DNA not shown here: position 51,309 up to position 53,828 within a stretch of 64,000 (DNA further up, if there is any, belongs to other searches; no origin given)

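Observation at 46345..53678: Operon with two Tat-less acetylene-hydratase-clade molybdopterin enzymes, FeS and NrfD subunits, and an embedded radical-SAM gene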

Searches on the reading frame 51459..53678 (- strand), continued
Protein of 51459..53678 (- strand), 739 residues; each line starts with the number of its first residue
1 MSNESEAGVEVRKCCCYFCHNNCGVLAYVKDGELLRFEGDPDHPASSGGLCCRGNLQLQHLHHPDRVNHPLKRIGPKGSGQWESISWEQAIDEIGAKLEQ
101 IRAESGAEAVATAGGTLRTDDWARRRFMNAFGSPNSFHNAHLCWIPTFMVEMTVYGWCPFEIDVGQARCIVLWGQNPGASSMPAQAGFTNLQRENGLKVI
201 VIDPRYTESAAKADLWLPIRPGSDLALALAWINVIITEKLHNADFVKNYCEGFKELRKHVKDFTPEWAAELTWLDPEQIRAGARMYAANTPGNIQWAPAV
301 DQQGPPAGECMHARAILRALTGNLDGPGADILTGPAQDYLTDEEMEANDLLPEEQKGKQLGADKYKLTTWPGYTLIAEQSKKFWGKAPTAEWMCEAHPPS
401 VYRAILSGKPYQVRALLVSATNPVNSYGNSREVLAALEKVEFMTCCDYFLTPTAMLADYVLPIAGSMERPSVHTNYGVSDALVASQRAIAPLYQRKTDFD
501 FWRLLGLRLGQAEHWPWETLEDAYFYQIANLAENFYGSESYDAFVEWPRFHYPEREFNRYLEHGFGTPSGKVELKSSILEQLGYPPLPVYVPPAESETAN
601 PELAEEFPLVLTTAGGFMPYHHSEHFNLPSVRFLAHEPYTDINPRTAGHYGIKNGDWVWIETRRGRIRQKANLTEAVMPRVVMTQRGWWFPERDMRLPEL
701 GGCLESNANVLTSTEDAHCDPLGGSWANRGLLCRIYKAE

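Call 78: find_related_loci(query=window:51459-53678:-, collection=metagenome_contigs, flank=8000)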
Query window:51459-53678:- (739 aa) in metagenome_contigs; peptide patterns used: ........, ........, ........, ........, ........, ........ (x = any residue, [..] = any of these).
144 stretches matched a pattern; 107 encode a relative of the query (tblastn E <= 1e-3); the best 80 are kept; 80 distinct loci.
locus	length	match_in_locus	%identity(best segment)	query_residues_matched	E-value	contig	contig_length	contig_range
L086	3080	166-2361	71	5-738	0e+0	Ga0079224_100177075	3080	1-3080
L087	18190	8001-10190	70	5-738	0e+0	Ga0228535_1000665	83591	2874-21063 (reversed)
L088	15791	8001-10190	70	5-738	0e+0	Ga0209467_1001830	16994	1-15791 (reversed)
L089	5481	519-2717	69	3-739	0e+0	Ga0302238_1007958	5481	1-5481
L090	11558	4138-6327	68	6-739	0e+0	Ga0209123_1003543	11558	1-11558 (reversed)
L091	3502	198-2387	69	5-738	0e+0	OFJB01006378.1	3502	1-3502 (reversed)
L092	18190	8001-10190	69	6-738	0e+0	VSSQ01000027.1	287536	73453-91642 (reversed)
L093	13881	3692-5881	68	6-739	0e+0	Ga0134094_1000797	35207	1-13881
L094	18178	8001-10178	69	8-737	0e+0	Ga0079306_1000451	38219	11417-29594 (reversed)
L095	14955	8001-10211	68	1-739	0e+0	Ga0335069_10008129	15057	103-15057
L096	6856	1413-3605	67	5-739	0e+0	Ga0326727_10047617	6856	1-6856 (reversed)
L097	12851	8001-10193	68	5-739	0e+0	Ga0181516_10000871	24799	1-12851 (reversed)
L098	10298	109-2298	67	5-738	0e+0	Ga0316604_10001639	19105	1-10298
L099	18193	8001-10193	68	5-739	0e+0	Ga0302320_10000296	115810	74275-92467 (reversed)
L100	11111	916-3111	68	6-739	0e+0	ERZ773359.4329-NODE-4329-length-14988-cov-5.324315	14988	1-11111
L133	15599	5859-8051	64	8-738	0e+0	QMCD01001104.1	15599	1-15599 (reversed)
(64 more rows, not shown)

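Call 81: search_protein_families(library=pfam, proteins=[L099:11840-12589:+, L099:12385-13869:+, L099:14023-15048:-, L099:15038-15793:-, L099:15769-16824:-, L099:16875-18029:-, L099:6330-7298:-, L099:4579-6165:-, L099:3929-4639:-, L099:2011-2901:-], max_evalue=0.001)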
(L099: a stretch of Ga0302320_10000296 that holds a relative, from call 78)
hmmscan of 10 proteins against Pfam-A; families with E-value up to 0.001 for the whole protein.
L099:11840-12589:+ (249 aa): 0 families

L099:12385-13869:+ (494 aa): 3 families
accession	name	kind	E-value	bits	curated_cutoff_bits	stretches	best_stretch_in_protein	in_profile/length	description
PF07690.21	MFS_1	-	5.7e-45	154.2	33.4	1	115-454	2-346/347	Major Facilitator Superfamily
PF00083.30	Sugar_tr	-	1.9e-10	40.6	22.3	1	140-292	36-192/452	Sugar (and other) transporter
PF12832.13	MFS_1_like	-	4.8e-10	39.5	25.2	1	118-257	223-362/373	MFS_1 like family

L099:14023-15048:- (341 aa): 1 family
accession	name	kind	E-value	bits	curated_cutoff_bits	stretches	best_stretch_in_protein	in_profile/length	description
PF01636.29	APH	-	3.3e-06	27.5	23.2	1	58-276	8-213/239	Phosphotransferase enzyme family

L099:15038-15793:- (251 aa): 1 family
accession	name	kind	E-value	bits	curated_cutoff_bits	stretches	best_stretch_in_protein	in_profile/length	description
PF00230.25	MIP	-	3.1e-23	83.2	25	2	11-149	5-147/222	Major intrinsic protein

L099:15769-16824:- (351 aa): 11 families
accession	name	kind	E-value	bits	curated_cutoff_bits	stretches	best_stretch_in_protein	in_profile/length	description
PF13847.12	Methyltransf_31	-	4.2e-34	117.8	27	1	68-212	3-135/145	Methyltransferase domain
PF13649.12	Methyltransf_25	-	2.1e-19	70.5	27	1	72-177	1-97/97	Methyltransferase domain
PF08241.18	Methyltransf_11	-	7.9e-19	68.5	21.2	1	73-181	1-95/95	Methyltransferase domain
PF01209.24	Ubie_methyltran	-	1.5e-13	51.1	20.1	1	65-180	44-150/233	ubiE/COQ5 methyltransferase family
PF08242.18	Methyltransf_12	-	4.1e-13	50.3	30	1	73-179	1-98/98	Methyltransferase domain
PF13489.12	Methyltransf_23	-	3.3e-09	37.1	27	1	68-195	22-130/164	Methyltransferase domain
PF01135.25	PCMT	-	1.3e-05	25.5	20.3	1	68-113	73-118/210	Protein-L-isoaspartate(D-aspartate) O-methyltransferase (PCMT)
PF01728.25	FtsJ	-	3e-05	24.5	24.1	1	68-162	21-107/181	FtsJ-like methyltransferase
PF20922.3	Anamorsin_N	-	4.2e-05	23.8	27.1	1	129-185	34-91/163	Anamorsin, N-terminal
PF06325.19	PrmA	-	0.00057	19.9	22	1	67-188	160-265/296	Ribosomal protein L11 methyltransferase (PrmA)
PF05148.21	Methyltransf_8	-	0.00058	20.2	27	0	136-184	112-159/219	Hypothetical methyltransferase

L099:16875-18029:- (384 aa): 2 families
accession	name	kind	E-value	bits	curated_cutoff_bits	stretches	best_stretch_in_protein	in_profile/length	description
PF12345.13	DUF3641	-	1e-49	168.4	24.9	1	243-381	1-134/134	Protein of unknown function (DUF3641)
PF04055.27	Radical_SAM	-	2.8e-11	44.3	29.5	1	87-232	1-148/166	Radical SAM superfamily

L099:6330-7298:- (322 aa): 1 family
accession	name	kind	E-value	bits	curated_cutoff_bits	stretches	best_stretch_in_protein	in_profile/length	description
PF13557.12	Phenol_MetA_deg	-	1e-33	117.8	22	1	62-307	1-242/242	Putative MetA-pathway of phenol degradation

L099:4579-6165:- (528 aa): 12 families
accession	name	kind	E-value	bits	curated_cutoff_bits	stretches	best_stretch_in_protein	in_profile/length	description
PF00890.30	FAD_binding_2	-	1.5e-68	232.3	20.4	1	64-505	1-412/414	FAD binding domain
PF01266.30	DAO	-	9.8e-13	48.8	27.9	1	64-263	1-207/353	FAD dependent oxidoreductase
PF03486.20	HI0933_like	-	4.8e-11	43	50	1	64-113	2-51/244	HI0933-like protein Rossmann domain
PF12831.13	FAD_oxidored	-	1.2e-08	35.1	27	1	64-132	1-68/416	FAD dependent oxidoreductase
PF07992.20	Pyr_redox_2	-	4.2e-08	33.4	26.1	1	63-270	1-119/291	Pyridine nucleotide-disulphide oxidoreductase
PF13450.12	NAD_binding_8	-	5.1e-08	33.5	21.9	1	67-101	1-35/68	NAD(P)-binding Rossmann-like domain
PF01946.23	Thi4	-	8.6e-07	28.9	26.2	1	63-109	18-65/235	Thi4 family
PF00070.33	Pyr_redox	-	6.6e-06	27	22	0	65-95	2-32/82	Pyridine nucleotide-disulphide oxidoreductase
PF01494.25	FAD_binding_3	-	4.2e-05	23.4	22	1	63-221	2-130/349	FAD binding domain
PF01134.28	GIDA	-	6.1e-05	22.7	22.1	1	64-99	1-37/391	Glucose inhibited division protein A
PF13738.12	Pyr_redox_3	-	0.00022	21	30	1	66-102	1-36/305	Pyridine nucleotide-disulphide oxidoreductase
PF00732.25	GMC_oxred_N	-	0.00024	21.4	23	0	185-260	121-190/218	GMC oxidoreductase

L099:3929-4639:- (236 aa): 2 families
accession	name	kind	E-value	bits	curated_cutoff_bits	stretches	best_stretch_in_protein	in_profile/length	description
PF14537.11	Cytochrom_c3_2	-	3.7e-16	59.8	25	1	152-230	1-79/79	Cytochrome c3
PF14522.11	Cytochrome_C7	-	1.7e-06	28.2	24.8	1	127-183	12-67/67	Cytochrome c7 and related cytochrome c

L099:2011-2901:- (296 aa): 2 families
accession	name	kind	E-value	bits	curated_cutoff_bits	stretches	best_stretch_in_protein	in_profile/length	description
PF03466.25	LysR_substrate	-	7e-33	114.2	28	1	87-292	2-206/209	LysR substrate binding domain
PF00126.33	HTH_1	-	7.1e-22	77.6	26.6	1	3-62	1-60/60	Bacterial regulatory helix-turn-helix protein, lysR family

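Call 83: search_protein_families(library=ncbifam, proteins=[L099:15769-16824:-, L099:16875-18029:-, L099:15038-15793:-, L099:14023-15048:-, L099:11840-12589:+, L099:12385-13869:+, L099:6330-7298:-], max_evalue=0.00001)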
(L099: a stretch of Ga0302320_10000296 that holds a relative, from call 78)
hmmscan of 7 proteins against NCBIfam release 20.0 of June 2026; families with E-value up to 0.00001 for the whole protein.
L099:15769-16824:- (351 aa): 25 families
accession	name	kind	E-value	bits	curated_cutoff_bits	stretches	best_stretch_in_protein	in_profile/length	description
NF008823.0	PRK11873.1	subfamily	5.5e-54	183.5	263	1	7-239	6-239/272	arsenite methyltransferase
NF040538.1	methyl_ArsM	equivalog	1.4e-45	156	500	2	143-324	168-341/356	arsinothricin biosynthesis methyltransferase ArsM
NF041537.1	ArsM_AhpD_UU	exception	1.1e-33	116.5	510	1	43-231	49-230/345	arsenite methyltransferase/AhpD domain selenoprotein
NF047649.1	MTase_UXPK_star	exception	6.9e-32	110.6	460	1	42-218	49-218/283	methyltransferase/UXPK-star double selenoprotein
NF041536.1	ArsM_DUF2284_UU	exception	1.8e-31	109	575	1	45-230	51-229/459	arsenite methyltransferase/DUF2284 domain selenoprotein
NF038099.1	AsSugarArsM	exception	1.5e-28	99.9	400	1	28-313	19-301/321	arsenosugar biosynthesis arsenite methyltransferase ArsM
NF045667.1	MTase_DVU1556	equivalog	1.7e-19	70.1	155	1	68-219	22-156/213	DVU_1556 family methyltransferase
NF040539.1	AST_met_ArsM_2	exception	2.7e-17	63.5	240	1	71-227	59-209/262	putative arsinothricin biosynthesis methyltransferase ArsM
TIGR02072.1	BioC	equivalog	4e-14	53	184.95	1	70-186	36-137/244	malonyl-ACP O-methyltransferase BioC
TIGR01983.1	UbiG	equivalog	2.1e-13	50.1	102.95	1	65-184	46-154/228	bifunctional 2-polyprenyl-6-hydroxyphenol methylase/3-demethylubiquinol 3-O-methyltransferase UbiG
NF001244.0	PRK00216.1-5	equivalog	4e-13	49.2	216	1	70-184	50-156/236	bifunctional demethylmenaquinone methyltransferase/2-methoxy-6-polyprenyl-1,4-benzoquinol methylase UbiE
NF043040.1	corrin_prot_MT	hypoth_equivalog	6.6e-13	48.6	180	1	68-191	41-157/216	corrinoid protein-associated methyltransferase CpaM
TIGR02752.1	MenG_heptapren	equivalog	5.4e-11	42.4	419.85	1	68-179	45-147/231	demethylmenaquinone methyltransferase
NF052510.1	methyltran_MpqE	exception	9.3e-11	41.5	335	1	68-179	46-149/234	methyl-plastoquinone biosynthesis methyltransferase MpqE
NF001243.0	PRK00216.1-4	equivalog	1.1e-10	41.3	235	1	68-179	47-149/237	demethylmenaquinone methyltransferase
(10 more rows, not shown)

L099:16875-18029:- (384 aa): 14 families
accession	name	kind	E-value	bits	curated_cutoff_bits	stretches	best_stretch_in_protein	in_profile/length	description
TIGR04167.1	rSAM_SeCys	equivalog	1.2e-129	431.9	300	1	77-382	2-303/303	arsenosugar biosynthesis radical SAM (seleno)protein ArsS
TIGR03962.1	mycofact_rSAM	equivalog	7.8e-09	35.1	265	1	88-224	17-150/339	mycofactocin radical SAM maturase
TIGR03978.1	rSAM_paired_1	equivalog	7.8e-09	34.8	370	1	43-220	45-229/466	His-Xaa-Ser system radical SAM maturase HxsB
NF049973.1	radical_Rv1681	equivalog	1.2e-08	34.3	380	1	93-223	82-211/326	Rv1681 family radical SAM protein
NF045574.1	sacti_mat_StsB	exception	3.8e-08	32.6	625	1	80-222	93-232/466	StsB family radical SAM/SPASM domain sactipeptide maturase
TIGR02668.1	moaA_archaeal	equivalog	3.9e-08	32.6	325.25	1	82-177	9-105/303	GTP 3',8-cyclase MoaA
NF001199.0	PRK00164.2-1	equivalog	2e-07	30.5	231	1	82-178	11-108/308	GTP 3',8-cyclase MoaA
TIGR04317.1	W_rSAM_matur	equivalog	4.2e-07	29.4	380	1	82-220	3-138/349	tungsten cofactor oxidoreductase radical SAM maturase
TIGR02666.1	moaA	equivalog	1.1e-06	27.9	284.05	1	82-176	9-110/336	GTP 3',8-cyclase MoaA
NF012164.0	AlbA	equivalog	1.1e-06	27.4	850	1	87-206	117-234/442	subtilosin maturase AlbA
TIGR04055.1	rSAM_NirJ2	equivalog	1.6e-06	27.9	500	1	88-222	5-137/326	putative heme d1 biosynthesis radical SAM protein NirJ2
NF050035.1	rSAM_WgK_link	exception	5.2e-06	25.7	650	0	84-219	10-144/367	radical SAM/SPASM peptide maturase WgkB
TIGR04078.1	rSAM_yydG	equivalog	7.3e-06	25.7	300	1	84-143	2-62/309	YydG family radical SAM peptide epimerase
TIGR04082.1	rSAM_for_selen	equivalog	7.6e-06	24.9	350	1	81-272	197-374/516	thio(seleno)oxazole modification radical SAM maturase SbtM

L099:15038-15793:- (251 aa): 4 families
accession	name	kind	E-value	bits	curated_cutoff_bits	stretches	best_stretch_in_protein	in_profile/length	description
TIGR00861.1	MIP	subfamily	5e-23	82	171.25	2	19-149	1-146/224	MIP family channel protein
NF003838.0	PRK05420.1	equivalog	3.4e-18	66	256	1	14-220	2-222/231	aquaporin Z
NF045553.1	AquGlycerPorinGla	equivalog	2.4e-10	40.1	400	1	9-116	1-108/290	aquaglyceroporin Gla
NF043012.1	LacAcidTportLarD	equivalog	6.8e-07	29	390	1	16-117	3-101/237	D/L-lactic acid transporter LarD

L099:14023-15048:- (341 aa): 1 family
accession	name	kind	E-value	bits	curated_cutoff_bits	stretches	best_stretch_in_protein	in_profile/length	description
TIGR01767.2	MTRK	equivalog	2.3e-30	106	275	1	33-282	7-275/401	S-methyl-5-thioribose kinase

L099:11840-12589:+ (249 aa): 0 families

L099:12385-13869:+ (494 aa): 35 families (the best 25 are shown)
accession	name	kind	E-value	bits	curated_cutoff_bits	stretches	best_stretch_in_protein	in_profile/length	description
TIGR00895.1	2A0115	subfamily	1e-21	77.4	418.55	1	110-293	18-194/398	aromatic acid/H+ symport family MFS transporter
TIGR00880.1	2_A_01_02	superfamily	3e-20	72.8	131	1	155-292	5-139/141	multidrug resistance protein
TIGR00710.1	efflux_Bcr_CflA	subfamily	1.9e-16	60.5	200.9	1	119-486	15-381/385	Bcr/CflA family efflux MFS transporter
NF008586.0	PRK11551.1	equivalog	9.3e-16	57.8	410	1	106-332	12-235/406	3-(3-hydroxy-phenyl)propionate transporter MhpT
NF053813.1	MFS_TcaB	equivalog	7.4e-14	51.3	475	1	109-465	7-364/396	putative multidrug effflux MFS transporter TcaB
TIGR00881.1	2A0104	subfamily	8.5e-14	51.4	407.75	1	134-302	20-181/379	phosphoglycerate transporter protein PgtP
TIGR00898.1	2A0119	subfamily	1.3e-13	50.6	550.75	1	144-289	126-261/506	cation transport protein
TIGR00893.1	2A0114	subfamily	4.1e-13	49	395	1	141-298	26-176/399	D-galactonate transporter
NF008314.0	PRK11102.1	equivalog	4.4e-13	49.3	303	1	112-421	11-320/396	Bcr/CflA family multidrug efflux MFS transporter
NF007782.0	PRK10473.1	subfamily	2e-11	43.6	417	1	137-412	31-304/394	MdtL family multidrug efflux MFS transporter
TIGR00886.1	2A0108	subfamily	5.4e-11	42.2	311.7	1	116-432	8-350/368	NarK family nitrate/nitrite MFS transporter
TIGR00891.1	2A0112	subfamily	5.8e-10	38.8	552.9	1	136-286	39-183/405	sialate:H+ symport family MFS transporter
NF008270.1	PRK11043.1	equivalog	5.9e-10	38.8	430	1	121-285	14-174/382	purine nucleoside transporter PunC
TIGR00879.1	SP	subfamily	1.1e-09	37.4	237.8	1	94-292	39-245/510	sugar porter family MFS transporter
NF053517.1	HbztTptrPcaK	equivalog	1.2e-09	37.7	770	1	132-295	42-198/437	4-hydroxybenzoate transporter PcaK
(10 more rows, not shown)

L099:6330-7298:- (322 aa): 0 families
